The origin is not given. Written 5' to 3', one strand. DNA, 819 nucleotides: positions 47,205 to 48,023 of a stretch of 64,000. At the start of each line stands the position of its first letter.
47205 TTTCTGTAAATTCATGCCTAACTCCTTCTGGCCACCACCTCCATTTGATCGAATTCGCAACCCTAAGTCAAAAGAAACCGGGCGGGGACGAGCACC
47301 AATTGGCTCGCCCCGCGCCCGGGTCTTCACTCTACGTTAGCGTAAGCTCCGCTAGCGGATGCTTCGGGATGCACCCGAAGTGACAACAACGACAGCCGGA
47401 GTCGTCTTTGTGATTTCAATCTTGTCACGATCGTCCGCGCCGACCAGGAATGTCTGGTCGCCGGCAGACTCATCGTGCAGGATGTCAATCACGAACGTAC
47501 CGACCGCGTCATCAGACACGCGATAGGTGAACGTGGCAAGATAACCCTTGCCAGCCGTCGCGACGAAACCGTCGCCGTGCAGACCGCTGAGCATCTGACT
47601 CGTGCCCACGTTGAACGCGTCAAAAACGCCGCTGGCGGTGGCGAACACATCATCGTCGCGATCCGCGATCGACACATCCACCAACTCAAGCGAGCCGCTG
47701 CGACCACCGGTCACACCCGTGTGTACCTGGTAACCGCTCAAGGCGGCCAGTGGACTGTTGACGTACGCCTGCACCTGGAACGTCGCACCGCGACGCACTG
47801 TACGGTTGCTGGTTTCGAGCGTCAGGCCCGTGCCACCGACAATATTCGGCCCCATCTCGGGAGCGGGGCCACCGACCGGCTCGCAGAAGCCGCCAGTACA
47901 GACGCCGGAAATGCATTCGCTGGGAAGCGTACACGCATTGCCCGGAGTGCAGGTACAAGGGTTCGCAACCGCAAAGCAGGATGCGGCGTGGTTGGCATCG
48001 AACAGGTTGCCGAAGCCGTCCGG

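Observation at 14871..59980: Possible cohesin-dockerin style extracellular assembly linking nucleases and giant adhesin-like proteins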

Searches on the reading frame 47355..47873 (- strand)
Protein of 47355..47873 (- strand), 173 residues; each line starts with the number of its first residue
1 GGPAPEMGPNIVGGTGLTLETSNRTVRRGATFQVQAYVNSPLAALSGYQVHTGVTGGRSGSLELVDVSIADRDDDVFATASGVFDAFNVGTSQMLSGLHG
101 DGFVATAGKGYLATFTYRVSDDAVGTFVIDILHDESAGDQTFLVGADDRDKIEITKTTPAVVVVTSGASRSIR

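Call 6: search_protein_families(library=pfam, proteins=[window:47355-47873:-], max_evalue=10)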
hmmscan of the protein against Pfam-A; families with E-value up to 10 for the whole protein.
seq(173 aa): 1 family
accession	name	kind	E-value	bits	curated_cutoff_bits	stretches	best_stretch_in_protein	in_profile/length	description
PF03064.21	U79_P34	-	0.096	13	27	1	87-162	27-102/134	HSV U79 / HCMV P34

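Call 9: search_solved_structures(query=window:47355-47873:-, max_evalue=10, show_alignments=3)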
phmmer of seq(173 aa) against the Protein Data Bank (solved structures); distinct sequences matched with E-value up to 10: 3.
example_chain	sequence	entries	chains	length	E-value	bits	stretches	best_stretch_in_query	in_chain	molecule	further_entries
8bnu_A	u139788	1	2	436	0.52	13.6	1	4-63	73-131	3-ketoacyl-CoA thiolase FadI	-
8bnr_A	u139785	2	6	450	0.55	13.5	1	4-63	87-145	3-ketoacyl-CoA thiolase FadI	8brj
9t5u_B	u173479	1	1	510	1.2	12.4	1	37-78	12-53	PsbB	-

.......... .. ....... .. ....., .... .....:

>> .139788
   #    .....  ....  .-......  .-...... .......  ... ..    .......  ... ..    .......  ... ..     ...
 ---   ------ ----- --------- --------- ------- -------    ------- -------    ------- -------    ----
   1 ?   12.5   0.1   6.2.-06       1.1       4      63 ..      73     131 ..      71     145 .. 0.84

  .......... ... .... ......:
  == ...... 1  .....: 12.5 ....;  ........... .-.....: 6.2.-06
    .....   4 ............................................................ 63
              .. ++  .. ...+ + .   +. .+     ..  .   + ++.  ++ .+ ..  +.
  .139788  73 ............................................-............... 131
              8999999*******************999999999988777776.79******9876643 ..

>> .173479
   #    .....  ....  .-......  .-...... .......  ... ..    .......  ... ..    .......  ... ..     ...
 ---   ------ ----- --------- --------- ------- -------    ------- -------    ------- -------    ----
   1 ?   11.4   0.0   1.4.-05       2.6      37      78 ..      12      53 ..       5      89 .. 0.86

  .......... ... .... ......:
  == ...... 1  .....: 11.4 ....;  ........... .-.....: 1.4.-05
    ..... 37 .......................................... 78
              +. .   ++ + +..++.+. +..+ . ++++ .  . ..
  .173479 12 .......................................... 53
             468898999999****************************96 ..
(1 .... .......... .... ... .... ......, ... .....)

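Call 11: find_homologous_proteins(query=window:47355-47873:-, max_evalue=0.001)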
Query seq(173 aa) (173 aa): 3 proteins with E <= 0.001 among 504 candidates.
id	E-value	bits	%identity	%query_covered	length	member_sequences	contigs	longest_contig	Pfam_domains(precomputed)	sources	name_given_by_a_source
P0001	2.4e-44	169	53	99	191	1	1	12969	-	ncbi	-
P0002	1.2e-36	144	49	80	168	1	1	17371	-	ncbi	-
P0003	4.2e-20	90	37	90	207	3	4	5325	-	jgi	jgi:hypothetical protein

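Call 18: find_encoding_contigs(protein=P0001, flank=10000, max_places=3)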
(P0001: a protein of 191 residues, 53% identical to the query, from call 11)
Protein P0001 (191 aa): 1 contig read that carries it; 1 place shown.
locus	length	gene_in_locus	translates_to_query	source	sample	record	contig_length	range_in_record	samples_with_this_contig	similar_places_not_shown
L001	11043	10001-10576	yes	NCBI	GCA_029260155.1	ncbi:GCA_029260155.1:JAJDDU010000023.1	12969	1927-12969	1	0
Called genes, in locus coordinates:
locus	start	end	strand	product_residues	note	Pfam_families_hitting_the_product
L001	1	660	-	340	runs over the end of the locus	PF03130:HEAT_PBS (faint), PF13646:HEAT_2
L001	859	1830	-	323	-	PF00781:DAGK_cat, PF01513:NAD_kinase (weak), PF19279:YegS_C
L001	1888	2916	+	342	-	PF01479:S4 (weak), PF00849:PseudoU_synth_2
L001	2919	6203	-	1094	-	PF00069:Pkinase, PF07714:PK_Tyr_Ser-Thr, PF03109:ABC1 (faint), PF07721:TPR_4 (faint), PF13174:TPR_6 (faint), PF13424:TPR_12, PF13374:TPR_10 (weak), PF13424:TPR_12, +4 more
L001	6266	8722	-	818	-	PF00069:Pkinase, PF07714:PK_Tyr_Ser-Thr, PF13424:TPR_12, PF17874:TPR_MalT, PF24885:TPR_NPHP3, PF13374:TPR_10, PF13424:TPR_12, PF13374:TPR_10, +14 more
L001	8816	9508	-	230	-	PF07638:Sigma70_ECF (faint), PF04542:Sigma70_r2, PF08281:Sigma70_r4_2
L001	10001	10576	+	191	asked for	-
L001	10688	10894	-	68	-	-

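Call 19: find_encoding_contigs(protein=P0002, flank=10000, max_places=3)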
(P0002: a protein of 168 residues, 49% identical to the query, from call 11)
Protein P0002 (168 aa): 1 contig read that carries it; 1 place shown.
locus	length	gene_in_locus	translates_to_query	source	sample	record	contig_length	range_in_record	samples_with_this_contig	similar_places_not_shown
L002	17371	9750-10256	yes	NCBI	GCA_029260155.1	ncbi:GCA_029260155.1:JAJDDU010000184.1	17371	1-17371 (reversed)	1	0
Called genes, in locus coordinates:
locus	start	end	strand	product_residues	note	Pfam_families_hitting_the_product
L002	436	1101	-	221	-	PF01261:AP_endonuc_2 (weak)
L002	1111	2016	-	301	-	PF01040:UbiA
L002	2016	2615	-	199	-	PF02441:Flavoprotein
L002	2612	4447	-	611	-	PF13174:TPR_6 (faint)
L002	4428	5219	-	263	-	PF01209:Ubie_methyltran, PF13489:Methyltransf_23, PF13847:Methyltransf_31, PF08241:Methyltransf_11, PF08242:Methyltransf_12, PF13649:Methyltransf_25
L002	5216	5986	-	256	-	-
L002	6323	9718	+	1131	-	PF06739:SBBP (weak)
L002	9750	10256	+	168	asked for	-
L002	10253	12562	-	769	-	PF02922:CBM_48, PF16561:AMPK1_CBM, PF02903:Alpha-amylase_N (faint), PF00128:Alpha-amylase, PF02806:Alpha-amylase_C (faint), PF16657:Malt_amylase_C (weak)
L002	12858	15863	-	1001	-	-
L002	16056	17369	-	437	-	?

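Call 22: predict_structure(alignment_id=A1)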
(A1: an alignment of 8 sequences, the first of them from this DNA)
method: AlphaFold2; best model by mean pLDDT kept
length: 173 residues; sequences in the alignment: 8
mean_pLDDT: 68.4   pTM: 0.67
mean pLDDT of the five models: 68.4, 56.9, 53.1, 46.0, 45.5
residues with pLDDT >= 90: 35; 70-90: 62; 50-70: 31; < 50: 45
segments of 3 or more residues with pLDDT < 50: 71-109, 170-173
pLDDT, mean of each block of 10 residues (from residue 1): 61 83 85 84 66 88 82 35 33 40 40 85 92 66 70 86 75 44
secondary structure, 60 per line:
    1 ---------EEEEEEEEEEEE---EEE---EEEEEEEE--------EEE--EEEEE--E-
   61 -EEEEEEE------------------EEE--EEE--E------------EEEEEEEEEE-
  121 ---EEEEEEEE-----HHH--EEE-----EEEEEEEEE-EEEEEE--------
elements in order: E10-21 E25-27 E31-38 E47-49 E52-56 E62-68 E87-89 E92-94 E110-119 E124-131 E142-144 E150-158 E160-165

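Call 24: search_protein_representatives(alignment_id=A1)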
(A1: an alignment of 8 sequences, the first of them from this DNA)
Query: 8 sequences, 173 profile positions. Proteins with E-value up to 0.001 (for the whole library): 1045; up to 1e-10: 687; up to 1e-30: 200. The best 150 are listed.
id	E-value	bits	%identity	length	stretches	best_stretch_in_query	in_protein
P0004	1.8e-119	412.3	-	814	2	2-173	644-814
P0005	5.0e-87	306.7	-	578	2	1-171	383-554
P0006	1.1e-75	269.8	-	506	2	1-173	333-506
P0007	4.3e-75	267.8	-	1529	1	2-173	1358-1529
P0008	7.5e-71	254.0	-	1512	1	2-173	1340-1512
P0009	7.5e-69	247.5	-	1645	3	2-169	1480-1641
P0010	1.5e-68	246.5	-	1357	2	2-170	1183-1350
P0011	7.1e-67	241.1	-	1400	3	7-168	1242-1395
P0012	5.4e-63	228.4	-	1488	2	1-170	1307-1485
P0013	1.9e-62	226.7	-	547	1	2-173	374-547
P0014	1.6e-61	223.6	-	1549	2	1-172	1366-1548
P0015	2.2e-61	223.2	-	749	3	2-167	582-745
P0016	2.2e-61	223.2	-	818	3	2-164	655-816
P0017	1.3e-59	217.4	-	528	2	2-168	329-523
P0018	6.2e-59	215.2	-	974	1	2-173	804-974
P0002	6.4e-58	211.9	-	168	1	25-172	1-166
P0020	1.4e-56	207.6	-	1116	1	2-172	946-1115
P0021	3.9e-56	206.1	-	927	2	2-171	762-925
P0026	1.3e-54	201.1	-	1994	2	2-173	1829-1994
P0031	1.8e-52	194.2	-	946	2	2-171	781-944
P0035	9.8e-51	188.5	-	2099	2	2-173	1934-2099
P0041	9.8e-49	182.0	-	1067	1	2-169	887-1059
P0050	1.3e-46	175.1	-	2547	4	22-131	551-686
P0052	4.2e-46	173.4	-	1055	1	1-168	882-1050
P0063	1.0e-42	162.4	-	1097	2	2-164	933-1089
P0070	1.0e-41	159.1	-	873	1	2-168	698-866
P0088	6.1e-40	153.4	-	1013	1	2-164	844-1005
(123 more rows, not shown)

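Call 25: fold_search(model_id=the predicted structure, library=pdb)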
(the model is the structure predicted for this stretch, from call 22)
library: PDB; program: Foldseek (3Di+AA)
matches with E <= 10: 1988; with E <= 0.001: 65
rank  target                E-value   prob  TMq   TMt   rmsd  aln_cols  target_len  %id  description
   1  5lxv_A                5.7e-08  1.00  0.63  0.63   4.0       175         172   16  Crystal structure of Ruminococcus flavefaciens scaffoldin C cohesin in complex with a dockerin from an uncharacterized (released 2016-10-19)
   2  5lxv_C                6.0e-08  1.00  0.64  0.64   4.0       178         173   17  Crystal structure of Ruminococcus flavefaciens scaffoldin C cohesin in complex with a dockerin from an uncharacterized (released 2016-10-19)
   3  1g1k_A                2.5e-06  1.00  0.59  0.69   4.1       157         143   14  COHESIN MODULE FROM THE CELLULOSOME OF CLOSTRIDIUM CELLULOLYTICUM (released 2000-11-22)
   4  4ums                  3.0e-06  1.00  0.63  0.70   4.0       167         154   15  The crystal structure of the seventh ScaB type I cohesin from Pseudobacteroides cellulosolvens (released 2015-05-06)
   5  3kcp_A                3.9e-06  1.00  0.58  0.36   4.2       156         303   20  Crystal structure of interacting Clostridium thermocellum multimodular components (released 2010-02-09)
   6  6kgf_C                4.3e-06  1.00  0.63  0.72   3.8       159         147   12  Crystal structure of CaDoc0917(R16D)-CaCohA2 complex at pH 8.2 (released 2020-07-08)
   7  5n5p_A                4.8e-06  1.00  0.55  0.66   4.3       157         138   16  Crystal structure of Ruminococcus flavefaciens' type III complex containing the fifth cohesin from scaffoldin B and th (released 2018-02-28)
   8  6kgc_A                5.7e-06  1.00  0.62  0.72   3.9       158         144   12  Crystal structure of CaDoc0917(R49D)-CaCohA2 complex at pH 5.4 (released 2020-07-08)
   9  5nrm_A                7.9e-06  1.00  0.60  0.71   4.1       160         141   14  Crystal structure of the sixth cohesin from Acetivibrio cellulolyticus' scaffoldin B in complex with Cel5 dockerin S51 (released 2018-01-31)
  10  5n5p_C                8.9e-06  1.00  0.54  0.66   4.4       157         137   15  Crystal structure of Ruminococcus flavefaciens' type III complex containing the fifth cohesin from scaffoldin B and th (released 2018-02-28)
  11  4dh2_A                9.9e-06  1.00  0.59  0.64   5.2       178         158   13  Crystal structure of Coh-OlpC(Cthe_0452)-Doc435(Cthe_0435) complex: A novel type I Cohesin-Dockerin complex from Clost (released 2012-11-28)
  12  6kgf_A                1.0e-05  1.00  0.61  0.72   3.9       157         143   11  Crystal structure of CaDoc0917(R16D)-CaCohA2 complex at pH 8.2 (released 2020-07-08)
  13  3ul4_A                1.2e-05  1.00  0.59  0.69   3.7       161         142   14  Crystal structure of Coh-OlpA(Cthe_3080)-Doc918(Cthe_0918) complex: A novel type I Cohesin-Dockerin complex from Clost (released 2012-11-28)
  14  9ifr                  1.4e-05  1.00  0.52  0.69   6.5       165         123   18  CLIPPER domain from the Gram-negative fibrillar adhesin "B9T28_05395 (released 2025-11-26)
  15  6kge_A                1.4e-05  1.00  0.56  0.67   4.7       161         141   12  Crystal structure of CaDoc0917(R16D)-CaCohA2 complex at pH 5.5 (released 2020-07-08)
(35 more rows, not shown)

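Call 31: find_related_loci(query=A3, collection=genome_contigs, flank=10000)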
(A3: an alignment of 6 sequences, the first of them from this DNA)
Query A3 (173 aa) in genome_contigs; peptide patterns used: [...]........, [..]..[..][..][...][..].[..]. (x = any residue, [..] = any of these).
33 stretches matched a pattern; 14 encode a relative of the query (tblastn E <= 1e-3); 13 distinct loci.
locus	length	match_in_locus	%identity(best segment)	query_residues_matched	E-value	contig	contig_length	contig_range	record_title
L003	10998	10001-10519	53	2-173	8e-51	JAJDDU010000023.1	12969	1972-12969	MAG: Phycisphaerae bacterium isolate OFTM5 OFTM5_22, whole genome shotgun sequence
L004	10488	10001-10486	56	2-160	9e-50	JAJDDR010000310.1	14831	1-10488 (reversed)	MAG: Phycisphaerae bacterium isolate OFTM285 OFTM285_309, whole genome shotgun sequence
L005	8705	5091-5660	47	2-164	5e-46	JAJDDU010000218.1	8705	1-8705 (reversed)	MAG: Phycisphaerae bacterium isolate OFTM5 OFTM5_217, whole genome shotgun sequence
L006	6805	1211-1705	49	2-168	2e-45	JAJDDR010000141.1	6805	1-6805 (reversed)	MAG: Phycisphaerae bacterium isolate OFTM285 OFTM285_140, whole genome shotgun sequence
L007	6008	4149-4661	46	2-173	1e-44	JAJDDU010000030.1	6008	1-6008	MAG: Phycisphaerae bacterium isolate OFTM5 OFTM5_29, whole genome shotgun sequence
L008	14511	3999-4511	47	2-173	3e-44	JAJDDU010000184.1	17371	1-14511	MAG: Phycisphaerae bacterium isolate OFTM5 OFTM5_183, whole genome shotgun sequence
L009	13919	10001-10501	45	1-173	9e-37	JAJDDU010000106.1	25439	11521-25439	MAG: Phycisphaerae bacterium isolate OFTM5 OFTM5_105, whole genome shotgun sequence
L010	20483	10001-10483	46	1-164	1e-34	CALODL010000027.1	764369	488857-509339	MAG: uncultured Planctomycetota bacterium isolate LOGT_bin.0161 genome assembly, contig: contig_16730, whole genome shot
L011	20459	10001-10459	45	1-154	4e-33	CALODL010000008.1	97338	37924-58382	MAG: uncultured Planctomycetota bacterium isolate LOGT_bin.0161 genome assembly, contig: contig_155, whole genome shotgu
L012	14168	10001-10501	40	2-154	4e-29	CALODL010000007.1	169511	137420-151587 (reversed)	MAG: uncultured Planctomycetota bacterium isolate LOGT_bin.0161 genome assembly, contig: contig_59625, whole genome shot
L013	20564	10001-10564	36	1-165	9e-27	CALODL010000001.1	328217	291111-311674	MAG: uncultured Planctomycetota bacterium isolate LOGT_bin.0161 genome assembly, contig: contig_59012, whole genome shot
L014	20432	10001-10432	42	25-164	5e-26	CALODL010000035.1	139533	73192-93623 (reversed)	MAG: uncultured Planctomycetota bacterium isolate LOGT_bin.0161 genome assembly, contig: contig_40953, whole genome shot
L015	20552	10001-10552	37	1-143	1e-24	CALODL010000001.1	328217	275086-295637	MAG: uncultured Planctomycetota bacterium isolate LOGT_bin.0161 genome assembly, contig: contig_59012, whole genome shot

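Call 36: search_solved_structures(query=A4, max_evalue=10, show_alignments=2)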
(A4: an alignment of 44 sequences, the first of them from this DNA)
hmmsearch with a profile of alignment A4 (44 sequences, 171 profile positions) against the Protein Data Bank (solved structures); distinct sequences matched with E-value up to 10: 7.
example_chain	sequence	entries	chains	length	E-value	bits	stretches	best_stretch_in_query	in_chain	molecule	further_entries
5aoz_A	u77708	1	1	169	0.022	17.9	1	7-54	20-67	PUTATIVE CELLULOSOMAL SCAFFOLDIN PROTEIN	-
5m2o_A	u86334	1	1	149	0.068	16.2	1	11-54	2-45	Putative cellulosomal scaffoldin protein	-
6q9a_P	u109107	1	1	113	0.77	12.8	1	21-91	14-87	50S ribosomal protein L19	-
9dyg_P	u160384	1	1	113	0.79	12.8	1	21-92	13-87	Large ribosomal subunit protein bL19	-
23wi_P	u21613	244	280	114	0.79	12.8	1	21-92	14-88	50S ribosomal protein L19 | 50S ribosomal protein bL19 | Large ribosomal subunit protein bL19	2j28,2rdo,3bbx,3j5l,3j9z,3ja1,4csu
10qm_X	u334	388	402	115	0.79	12.8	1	21-92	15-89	Large ribosomal subunit protein bL19 | 50S ribosomal protein L19 | 50S ribosomal protein L17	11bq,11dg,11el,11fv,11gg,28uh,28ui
6kg8_A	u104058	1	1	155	2.5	11.1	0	12-41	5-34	Probably cellulosomal scaffolding protein, secreted cellulose-binding and cohesin domain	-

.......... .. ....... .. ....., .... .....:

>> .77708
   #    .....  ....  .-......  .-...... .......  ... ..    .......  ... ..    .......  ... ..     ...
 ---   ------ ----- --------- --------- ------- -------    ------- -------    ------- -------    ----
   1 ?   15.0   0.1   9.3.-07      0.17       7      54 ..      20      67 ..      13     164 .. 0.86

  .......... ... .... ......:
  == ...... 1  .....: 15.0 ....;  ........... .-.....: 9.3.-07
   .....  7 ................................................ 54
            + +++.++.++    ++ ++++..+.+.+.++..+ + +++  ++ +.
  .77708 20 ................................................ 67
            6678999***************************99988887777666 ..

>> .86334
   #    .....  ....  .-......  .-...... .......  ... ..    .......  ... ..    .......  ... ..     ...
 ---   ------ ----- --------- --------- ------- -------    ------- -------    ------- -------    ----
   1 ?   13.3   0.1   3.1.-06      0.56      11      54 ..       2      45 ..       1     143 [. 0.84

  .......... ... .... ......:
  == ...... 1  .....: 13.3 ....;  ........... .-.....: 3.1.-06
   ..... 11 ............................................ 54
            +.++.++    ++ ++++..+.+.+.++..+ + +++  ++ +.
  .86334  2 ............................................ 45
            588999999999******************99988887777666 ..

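Call 43: predict_structure(alignment_id=A4)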
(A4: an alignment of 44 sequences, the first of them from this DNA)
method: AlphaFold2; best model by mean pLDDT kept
length: 173 residues; sequences in the alignment: 44
mean_pLDDT: 95.1   pTM: 0.87
mean pLDDT of the five models: 95.1, 94.8, 94.5, 94.2, 93.8
residues with pLDDT >= 90: 156; 70-90: 10; 50-70: 7; < 50: 0
segments of 3 or more residues with pLDDT < 50: none
pLDDT, mean of each block of 10 residues (from residue 1): 80 98 97 98 98 98 98 97 97 97 96 98 98 96 96 98 85 65
secondary structure, 60 per line:
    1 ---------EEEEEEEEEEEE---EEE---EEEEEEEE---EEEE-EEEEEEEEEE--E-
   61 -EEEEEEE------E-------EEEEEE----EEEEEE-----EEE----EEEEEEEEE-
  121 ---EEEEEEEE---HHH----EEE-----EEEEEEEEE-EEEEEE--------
elements in order: E10-21 E25-27 E31-38 E42-45 E47-56 E62-68 E83-88 E93-98 E104-106 E111-119 E124-131 E142-144 E150-158 E160-165

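Call 46: fold_search(model_id=the predicted structure, library=pdb)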
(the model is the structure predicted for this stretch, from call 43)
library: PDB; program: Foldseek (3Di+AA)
matches with E <= 10: 1996; with E <= 0.001: 72
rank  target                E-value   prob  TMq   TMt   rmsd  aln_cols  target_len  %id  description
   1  5lxv_C                4.2e-07  1.00  0.60  0.60   4.9       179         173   14  Crystal structure of Ruminococcus flavefaciens scaffoldin C cohesin in complex with a dockerin from an uncharacterized (released 2016-10-19)
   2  5lxv_A                4.7e-07  1.00  0.59  0.59   4.9       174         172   14  Crystal structure of Ruminococcus flavefaciens scaffoldin C cohesin in complex with a dockerin from an uncharacterized (released 2016-10-19)
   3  3kcp_A                9.0e-07  1.00  0.55  0.34   5.2       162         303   17  Crystal structure of interacting Clostridium thermocellum multimodular components (released 2010-02-09)
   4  5n5p_A                1.2e-06  1.00  0.62  0.75   3.4       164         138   15  Crystal structure of Ruminococcus flavefaciens' type III complex containing the fifth cohesin from scaffoldin B and th (released 2018-02-28)
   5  5n5p_C                2.0e-06  1.00  0.59  0.72   3.6       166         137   14  Crystal structure of Ruminococcus flavefaciens' type III complex containing the fifth cohesin from scaffoldin B and th (released 2018-02-28)
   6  4ums                  2.3e-06  1.00  0.59  0.65   4.6       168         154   14  The crystal structure of the seventh ScaB type I cohesin from Pseudobacteroides cellulosolvens (released 2015-05-06)
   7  2jh2_A                3.1e-06  1.00  0.55  0.69   4.3       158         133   13  X-ray crystal structure of a cohesin-like module from Clostridium perfringens (released 2007-11-06)
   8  6kgf_A                4.8e-06  1.00  0.59  0.69   4.1       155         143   12  Crystal structure of CaDoc0917(R16D)-CaCohA2 complex at pH 8.2 (released 2020-07-08)
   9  5m2s_A                6.6e-06  1.00  0.61  0.73   3.8       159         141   14  R. flavefaciens' third ScaB cohesin in complex with a group 1 dockerin (released 2017-07-05)
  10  5nrm_A                6.6e-06  1.00  0.58  0.69   4.0       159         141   11  Crystal structure of the sixth cohesin from Acetivibrio cellulolyticus' scaffoldin B in complex with Cel5 dockerin S51 (released 2018-01-31)
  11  3ghp_A                6.6e-06  1.00  0.50  0.46   8.1       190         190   12  Structure of the second type II cohesin module from the adaptor ScaA scaffoldin of Acetivibrio cellulolyticus (includi (released 2009-06-23)
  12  3ul4_A                7.3e-06  1.00  0.56  0.66   4.0       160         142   14  Crystal structure of Coh-OlpA(Cthe_3080)-Doc918(Cthe_0918) complex: A novel type I Cohesin-Dockerin complex from Clost (released 2012-11-28)
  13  1qzn                  7.3e-06  1.00  0.54  0.55   5.0       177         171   15  Crystal Structure Analysis of a type II cohesin domain from the cellulosome of Acetivibrio cellulolyticus (released 2004-09-21)
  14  4u3s_A                9.1e-06  1.00  0.56  0.57   5.2       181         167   10  Crystal structure of Coh3ScaB-XDoc_M1ScaA complex: A N-terminal interface mutant of type II Cohesin-X-Dockerin complex (released 2015-07-29)
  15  6kgc_A                9.6e-06  1.00  0.60  0.70   4.2       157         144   11  Crystal structure of CaDoc0917(R49D)-CaCohA2 complex at pH 5.4 (released 2020-07-08)
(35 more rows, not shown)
